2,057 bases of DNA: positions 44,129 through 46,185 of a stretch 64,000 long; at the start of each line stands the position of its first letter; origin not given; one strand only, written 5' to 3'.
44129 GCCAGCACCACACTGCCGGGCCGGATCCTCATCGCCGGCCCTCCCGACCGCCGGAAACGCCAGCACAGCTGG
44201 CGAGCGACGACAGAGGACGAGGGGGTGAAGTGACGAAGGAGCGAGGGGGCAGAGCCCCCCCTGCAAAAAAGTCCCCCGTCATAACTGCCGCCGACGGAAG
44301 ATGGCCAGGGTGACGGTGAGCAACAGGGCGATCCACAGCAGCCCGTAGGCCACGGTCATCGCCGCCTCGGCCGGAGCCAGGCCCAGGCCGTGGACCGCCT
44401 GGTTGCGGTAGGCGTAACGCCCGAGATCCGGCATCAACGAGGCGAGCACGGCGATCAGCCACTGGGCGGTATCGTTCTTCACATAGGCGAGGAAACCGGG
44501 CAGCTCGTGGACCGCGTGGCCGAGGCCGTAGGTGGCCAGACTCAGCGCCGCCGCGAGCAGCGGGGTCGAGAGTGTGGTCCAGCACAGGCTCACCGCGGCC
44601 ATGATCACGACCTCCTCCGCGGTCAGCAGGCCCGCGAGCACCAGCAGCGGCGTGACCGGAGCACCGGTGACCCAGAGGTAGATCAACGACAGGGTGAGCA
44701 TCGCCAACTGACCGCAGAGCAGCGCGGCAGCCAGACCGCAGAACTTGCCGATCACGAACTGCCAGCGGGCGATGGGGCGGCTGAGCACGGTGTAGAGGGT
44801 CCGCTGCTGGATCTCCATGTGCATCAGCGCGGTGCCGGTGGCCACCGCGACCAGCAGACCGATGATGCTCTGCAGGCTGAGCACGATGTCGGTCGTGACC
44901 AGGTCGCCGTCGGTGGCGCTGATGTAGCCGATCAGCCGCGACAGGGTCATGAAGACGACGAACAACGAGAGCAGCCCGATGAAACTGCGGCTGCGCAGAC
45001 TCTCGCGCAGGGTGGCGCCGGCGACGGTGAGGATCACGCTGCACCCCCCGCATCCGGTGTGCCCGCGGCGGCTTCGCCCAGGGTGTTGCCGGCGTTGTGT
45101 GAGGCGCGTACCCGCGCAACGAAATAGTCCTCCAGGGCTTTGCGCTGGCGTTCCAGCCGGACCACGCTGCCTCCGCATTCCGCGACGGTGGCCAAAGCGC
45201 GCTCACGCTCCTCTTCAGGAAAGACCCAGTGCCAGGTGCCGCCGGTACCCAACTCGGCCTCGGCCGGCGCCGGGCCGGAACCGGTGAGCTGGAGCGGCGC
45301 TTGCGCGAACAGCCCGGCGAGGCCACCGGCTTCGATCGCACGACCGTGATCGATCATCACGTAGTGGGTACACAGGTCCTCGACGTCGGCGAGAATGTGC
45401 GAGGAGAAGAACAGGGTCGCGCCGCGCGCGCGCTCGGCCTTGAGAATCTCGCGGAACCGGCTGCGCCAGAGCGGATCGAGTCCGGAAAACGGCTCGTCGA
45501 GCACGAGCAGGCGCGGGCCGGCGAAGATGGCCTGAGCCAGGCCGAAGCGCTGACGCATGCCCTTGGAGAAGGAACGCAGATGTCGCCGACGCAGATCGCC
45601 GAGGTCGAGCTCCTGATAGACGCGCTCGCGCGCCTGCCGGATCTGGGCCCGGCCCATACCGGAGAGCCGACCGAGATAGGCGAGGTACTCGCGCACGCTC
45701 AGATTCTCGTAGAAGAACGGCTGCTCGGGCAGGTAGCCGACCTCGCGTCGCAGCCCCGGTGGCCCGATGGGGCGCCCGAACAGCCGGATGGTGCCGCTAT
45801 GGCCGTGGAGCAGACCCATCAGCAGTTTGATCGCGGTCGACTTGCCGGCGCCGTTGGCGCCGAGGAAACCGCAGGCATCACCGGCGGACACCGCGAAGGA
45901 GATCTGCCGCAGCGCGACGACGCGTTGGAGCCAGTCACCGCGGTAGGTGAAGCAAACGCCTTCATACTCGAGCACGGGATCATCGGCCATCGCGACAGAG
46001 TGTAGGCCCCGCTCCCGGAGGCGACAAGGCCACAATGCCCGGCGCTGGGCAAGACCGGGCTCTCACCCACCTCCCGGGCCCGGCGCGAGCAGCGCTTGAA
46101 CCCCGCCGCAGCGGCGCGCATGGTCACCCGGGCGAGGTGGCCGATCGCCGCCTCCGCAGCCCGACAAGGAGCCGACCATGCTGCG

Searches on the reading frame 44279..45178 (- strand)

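Call 25: search_protein_families(library=pfam, proteins=[window:44279-45178:-], max_evalue=0.001)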
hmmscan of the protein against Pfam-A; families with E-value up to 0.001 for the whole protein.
window:44279-45178:- (299 aa): 2 families
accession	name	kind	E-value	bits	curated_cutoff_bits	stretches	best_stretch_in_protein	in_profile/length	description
PF12679.13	ABC2_membrane_2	-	1.1e-07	31.9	27.2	1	51-298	2-282/283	ABC-2 family transporter protein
PF12730.13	ABC2_membrane_4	-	4.2e-05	24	27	1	69-200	20-156/179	ABC-2 family transporter protein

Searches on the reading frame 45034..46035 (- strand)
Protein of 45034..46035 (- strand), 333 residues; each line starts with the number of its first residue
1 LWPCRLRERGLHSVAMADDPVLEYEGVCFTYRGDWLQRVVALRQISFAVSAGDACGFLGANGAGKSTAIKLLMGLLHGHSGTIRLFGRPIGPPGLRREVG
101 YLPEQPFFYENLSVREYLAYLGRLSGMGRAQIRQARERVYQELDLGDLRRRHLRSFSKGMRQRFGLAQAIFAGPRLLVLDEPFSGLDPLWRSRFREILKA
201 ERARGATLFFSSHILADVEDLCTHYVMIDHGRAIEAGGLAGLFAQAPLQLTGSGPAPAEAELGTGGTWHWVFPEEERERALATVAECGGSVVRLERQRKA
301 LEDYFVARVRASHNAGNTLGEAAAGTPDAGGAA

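Call 87: search_protein_families(library=pfam, proteins=[window:45034-46035:-], max_evalue=0.001)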
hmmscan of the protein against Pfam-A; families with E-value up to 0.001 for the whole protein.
window:45034-46035:- (333 aa): 2 families
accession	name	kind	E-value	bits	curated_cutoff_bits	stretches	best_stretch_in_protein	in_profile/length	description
PF00005.33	ABC_tran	-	3.6e-28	99.3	25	1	42-183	1-136/137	ABC transporter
PF13304.12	AAA_21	-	1.9e-17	64.7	27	1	140-214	222-299/304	AAA domain, putative AbiEii toxin, Type IV TA system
